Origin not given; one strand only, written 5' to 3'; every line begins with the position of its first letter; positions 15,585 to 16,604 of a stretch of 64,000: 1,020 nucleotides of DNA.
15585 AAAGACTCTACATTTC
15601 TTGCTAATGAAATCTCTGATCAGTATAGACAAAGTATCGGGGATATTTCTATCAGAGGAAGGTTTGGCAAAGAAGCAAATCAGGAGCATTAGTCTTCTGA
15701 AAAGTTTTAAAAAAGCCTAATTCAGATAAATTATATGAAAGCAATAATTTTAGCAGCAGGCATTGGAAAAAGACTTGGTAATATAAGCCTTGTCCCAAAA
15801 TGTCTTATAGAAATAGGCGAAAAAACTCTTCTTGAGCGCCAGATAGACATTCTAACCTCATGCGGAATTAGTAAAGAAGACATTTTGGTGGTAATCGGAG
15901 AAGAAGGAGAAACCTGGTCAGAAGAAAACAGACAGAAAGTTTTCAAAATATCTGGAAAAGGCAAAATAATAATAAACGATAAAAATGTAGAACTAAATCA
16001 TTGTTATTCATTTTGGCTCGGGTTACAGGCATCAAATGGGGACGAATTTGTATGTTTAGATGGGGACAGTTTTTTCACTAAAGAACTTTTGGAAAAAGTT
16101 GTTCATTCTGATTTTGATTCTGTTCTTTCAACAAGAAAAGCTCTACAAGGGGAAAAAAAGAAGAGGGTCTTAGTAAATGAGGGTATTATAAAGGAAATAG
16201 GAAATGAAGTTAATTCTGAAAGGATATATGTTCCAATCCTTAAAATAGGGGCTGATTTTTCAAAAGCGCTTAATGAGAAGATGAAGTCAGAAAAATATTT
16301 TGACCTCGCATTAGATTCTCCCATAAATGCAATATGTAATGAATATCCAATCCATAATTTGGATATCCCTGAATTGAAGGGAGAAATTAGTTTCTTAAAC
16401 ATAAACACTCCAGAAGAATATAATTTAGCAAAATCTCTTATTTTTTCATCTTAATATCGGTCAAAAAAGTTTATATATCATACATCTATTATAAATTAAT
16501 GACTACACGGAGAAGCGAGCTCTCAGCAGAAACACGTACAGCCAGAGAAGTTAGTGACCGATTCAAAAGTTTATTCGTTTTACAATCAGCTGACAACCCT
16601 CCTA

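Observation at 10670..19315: Ten-gene operon with kinase/nucleotidyltransferase activation, a cobalamin-type radical SAM enzyme and a CDP-alcohol phosphotransferase: candidate uncharacterised phospho-alcohol transfer pathway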

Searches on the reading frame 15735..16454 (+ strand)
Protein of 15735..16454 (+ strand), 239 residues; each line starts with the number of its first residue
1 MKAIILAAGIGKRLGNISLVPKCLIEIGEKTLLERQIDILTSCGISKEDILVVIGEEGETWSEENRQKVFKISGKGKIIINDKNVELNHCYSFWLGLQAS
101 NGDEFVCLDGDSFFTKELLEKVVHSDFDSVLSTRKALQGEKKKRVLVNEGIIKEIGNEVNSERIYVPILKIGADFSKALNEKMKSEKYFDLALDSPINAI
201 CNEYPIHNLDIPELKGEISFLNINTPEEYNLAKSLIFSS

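Call 4: search_protein_families(library=pfam, proteins=[window:15735-16454:+], max_evalue=0.01)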
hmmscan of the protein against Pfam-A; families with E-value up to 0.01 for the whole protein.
window:15735-16454:+ (239 aa): 5 families
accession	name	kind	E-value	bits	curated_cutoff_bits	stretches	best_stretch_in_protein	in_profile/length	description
PF12804.13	NTP_transf_3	-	1.3e-11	45.4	27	1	3-124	1-109/160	MobA-like NTP transferase domain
PF20202.4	DUF6564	-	9.3e-06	25.9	25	1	30-135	15-121/230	Domain of unknown function (DUF6564)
PF00483.29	NTP_transferase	-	2.7e-05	24.3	21.2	1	2-122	1-121/245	Nucleotidyl transferase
PF01128.25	IspD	-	3.2e-05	24.2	27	1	2-57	2-54/221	2-C-methyl-D-erythritol 4-phosphate cytidylyltransferase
PF00535.33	Glycos_transf_2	-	0.0047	17.3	23.3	1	67-124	46-101/168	Glycosyl transferase family 2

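Call 5: search_protein_families(library=ncbifam, proteins=[window:15735-16454:+], max_evalue=0.01)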
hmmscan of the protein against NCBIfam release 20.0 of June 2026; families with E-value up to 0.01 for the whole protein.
window:15735-16454:+ (239 aa): 28 families (the best 25 are shown)
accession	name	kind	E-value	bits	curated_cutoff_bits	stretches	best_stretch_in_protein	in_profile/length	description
NF041135.1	IPPtranDIPPsyn_Thcocales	equivalog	1.9e-16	60.1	580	1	1-160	1-150/419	bifunctional L-myo-inositol-1-phosphate cytidylyltransferase/CDP-L-myo-inositol myo-inositolphosphotransferase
TIGR03992.1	Arch_glmU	subfamily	1.8e-12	46.9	292.1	1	1-180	1-177/393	bifunctional sugar-1-phosphate nucleotidylyltransferase/acetyltransferase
NF041173.1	Sug_nt_acttase_Thmprot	equivalog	3.1e-12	46.1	600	1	1-201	1-197/405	bifunctional sugar-1-phosphate nucleotidylyltransferase/acetyltransferase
NF041313.1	UDPGP_AglF_Halo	equivalog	9.6e-09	35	400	1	1-124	1-117/234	UTP--glucose-1-phosphate uridylyltransferase AglF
NF038362.1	Sden_1164_fam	equivalog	2.1e-08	34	300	1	3-142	4-145/266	Sden_1164 family protein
NF045665.1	NTPtran_DVU1551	equivalog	7.3e-08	31.8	315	1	1-66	1-60/359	DVU_1551 family NTP transferase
TIGR01173.1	glmU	equivalog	1.9e-07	30.3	366.85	1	1-127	1-118/452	bifunctional UDP-N-acetylglucosamine diphosphorylase/glucosamine-1-phosphate N-acetyltransferase GlmU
NF045761.1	NAMPUrTaseMurU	equivalog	6.5e-07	29.4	250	1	1-47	1-48/226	N-acetylmuramate alpha-1-phosphate uridylyltransferase MurU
TIGR03310.1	matur_MocA_YgfJ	equivalog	7.8e-07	29.2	186.45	1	3-156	2-146/188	molybdenum cofactor cytidylyltransferase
TIGR00453.1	ispD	equivalog_domain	1.1e-06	28.3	181.3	1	3-68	2-64/219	2-C-methyl-D-erythritol 4-phosphate cytidylyltransferase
TIGR01208.1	rmlA_long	equivalog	2e-06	27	320.25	1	2-123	1-119/353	glucose-1-phosphate thymidylyltransferase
TIGR02623.1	G1P_cyt_trans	equivalog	2.7e-06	27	300.25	1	1-62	1-61/255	glucose-1-phosphate cytidylyltransferase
NF010933.0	PRK14353.1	equivalog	2.6e-05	23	505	1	2-155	7-156/453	bifunctional UDP-N-acetylglucosamine diphosphorylase/glucosamine-1-phosphate N-acetyltransferase GlmU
NF010934.1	PRK14354.1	equivalog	4.6e-05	22.1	450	1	3-68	2-63/447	bifunctional UDP-N-acetylglucosamine diphosphorylase/glucosamine-1-phosphate N-acetyltransferase GlmU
NF001457.0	PRK00317.1-3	equivalog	6.6e-05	22.5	164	1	1-56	2-53/200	molybdenum cofactor guanylyltransferase MobA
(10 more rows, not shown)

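Call 79: search_solved_structures(query=window:15735-16454:+, max_evalue=0.1)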
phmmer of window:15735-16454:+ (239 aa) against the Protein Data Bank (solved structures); distinct sequences matched with E-value up to 0.1: 16.
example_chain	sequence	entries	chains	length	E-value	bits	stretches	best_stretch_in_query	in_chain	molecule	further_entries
4jd0_A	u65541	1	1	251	1.2e-10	44.4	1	2-161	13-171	Nucleotidyl transferase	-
1jyk_A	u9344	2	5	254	6.1e-10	42.2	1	1-120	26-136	CTP:phosphocholine Cytidylyltransferase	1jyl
5z09_A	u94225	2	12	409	3.5e-07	33.1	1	1-206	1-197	Dual sugar-1-phosphate nucleotidylyltransferase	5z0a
2ggo_A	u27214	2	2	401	8.5e-07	31.9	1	1-205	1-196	401aa long hypothetical glucose-1-phosphate thymidylyltransferase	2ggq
2xme_A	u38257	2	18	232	1.3e-05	28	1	1-159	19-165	CTP-INOSITOL-1-PHOSPHATE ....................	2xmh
4mnd_A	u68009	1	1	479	6.6e-05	25.7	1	1-159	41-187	CTP L-myo-inositol-1-phosphate cytidylyltransferase/CDP-L-myo-inositol myo-inositolphospho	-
2vsh_A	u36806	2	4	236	0.0032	20.2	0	3-59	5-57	2-C-METHYL-D-ERYTHRITOL 4-PHOSPHATE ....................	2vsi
6xhp_A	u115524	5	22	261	0.012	18.3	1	3-102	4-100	Ribitol-5-phosphate cytidylyltransferase 1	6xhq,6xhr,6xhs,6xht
8yre_D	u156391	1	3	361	0.02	17.6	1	1-81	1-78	Mannose-1-phosphate guanylyltransferase 1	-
7x8j_A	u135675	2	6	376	0.022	17.5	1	1-80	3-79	Mannose-1-phosphate guanylyltransferase 1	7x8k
8hhd_A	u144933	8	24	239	0.03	17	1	1-48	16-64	Nucleotidyl transferase | N-acetylmuramate alpha-1-phosphate uridylyltransferase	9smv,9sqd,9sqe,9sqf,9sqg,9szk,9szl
6pd1_A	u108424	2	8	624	0.041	16.6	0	2-56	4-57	Nucleotidyl transferase/aminotransferase, class V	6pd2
1tzf_A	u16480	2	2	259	0.043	16.5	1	2-59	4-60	Glucose-1-phosphate cytidylyltransferase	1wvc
6jq8_A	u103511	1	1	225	0.075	15.7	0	3-129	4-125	Putative 6-deoxy-D-mannoheptose pathway protein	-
5xhw_A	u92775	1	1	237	0.077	15.7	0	3-130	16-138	Putative 6-deoxy-D-mannoheptose pathway protein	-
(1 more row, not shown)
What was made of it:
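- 15735..16454 (+): ORF8, stand-alone LicC/IPCT-like nucleotidyltransferase with an intact GIGKRLG...PK signature. It is the probable active (cytidylyl)transferase. Call 79 (PDB 4JD0, LicC, IPCT).
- Closest known: IPCT/DIPPS. Same: ORF8's best NCBIfam model is the IPCT/DIPPS N-domain, and PDB hits include 4JD0, 2XME and 4MND (calls 5, 79).
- ORF8's closest characterised relatives are cytidylyltransferases for non-anomeric phosphoesters, namely LicC and inositol-1-P cytidylyltransferase (calls 5, 79). The conserved NTase is closest to LicC and IPCT, which act on non-anomeric phosphoesters (call 79). The best family hits of ORF8 and ORF10 include IPCT/DIPPS (calls 5, 79).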
